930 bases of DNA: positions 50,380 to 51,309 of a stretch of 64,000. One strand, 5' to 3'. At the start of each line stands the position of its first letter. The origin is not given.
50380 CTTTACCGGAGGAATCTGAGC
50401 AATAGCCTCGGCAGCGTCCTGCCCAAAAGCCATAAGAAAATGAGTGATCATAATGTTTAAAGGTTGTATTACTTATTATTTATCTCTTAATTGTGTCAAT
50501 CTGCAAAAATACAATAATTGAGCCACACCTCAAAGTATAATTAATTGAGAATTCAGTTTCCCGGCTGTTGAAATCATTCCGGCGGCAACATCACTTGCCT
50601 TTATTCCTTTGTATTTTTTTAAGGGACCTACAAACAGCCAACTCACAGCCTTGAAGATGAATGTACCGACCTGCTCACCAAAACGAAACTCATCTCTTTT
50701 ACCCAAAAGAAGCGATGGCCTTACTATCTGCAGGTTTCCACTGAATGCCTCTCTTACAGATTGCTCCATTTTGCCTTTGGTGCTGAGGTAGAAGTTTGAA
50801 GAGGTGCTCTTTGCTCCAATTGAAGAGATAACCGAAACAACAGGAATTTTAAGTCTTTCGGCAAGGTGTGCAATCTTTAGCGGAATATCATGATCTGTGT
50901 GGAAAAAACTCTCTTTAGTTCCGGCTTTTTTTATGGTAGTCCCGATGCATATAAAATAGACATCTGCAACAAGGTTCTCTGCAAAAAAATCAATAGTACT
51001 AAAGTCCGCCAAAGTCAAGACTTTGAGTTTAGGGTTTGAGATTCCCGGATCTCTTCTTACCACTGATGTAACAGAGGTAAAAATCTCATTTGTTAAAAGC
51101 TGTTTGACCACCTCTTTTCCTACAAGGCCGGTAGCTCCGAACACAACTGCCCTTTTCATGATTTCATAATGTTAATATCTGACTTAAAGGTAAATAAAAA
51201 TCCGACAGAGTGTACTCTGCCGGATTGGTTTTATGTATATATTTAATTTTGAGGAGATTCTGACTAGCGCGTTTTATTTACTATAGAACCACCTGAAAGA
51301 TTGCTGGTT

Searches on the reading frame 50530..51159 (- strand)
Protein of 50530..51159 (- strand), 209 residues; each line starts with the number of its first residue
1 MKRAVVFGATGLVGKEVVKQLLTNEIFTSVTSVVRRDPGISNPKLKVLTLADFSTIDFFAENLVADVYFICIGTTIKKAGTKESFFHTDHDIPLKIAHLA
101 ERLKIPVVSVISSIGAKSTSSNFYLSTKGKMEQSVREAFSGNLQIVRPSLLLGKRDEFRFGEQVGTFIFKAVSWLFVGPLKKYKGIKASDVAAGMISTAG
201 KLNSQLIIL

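Call 11: search_protein_families(library=pfam, proteins=[window:50530-51159:-], max_evalue=0.00001)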
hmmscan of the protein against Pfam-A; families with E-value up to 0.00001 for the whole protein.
window:50530-51159:- (209 aa): 2 families
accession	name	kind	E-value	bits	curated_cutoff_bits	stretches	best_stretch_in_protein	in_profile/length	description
PF13460.12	NAD_binding_10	-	2.7e-07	31.1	27.2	1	8-151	1-146/184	NAD(P)H-binding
PF01370.27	Epimerase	-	8.6e-07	29.1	20.9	1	5-159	2-177/240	NAD dependent epimerase/dehydratase family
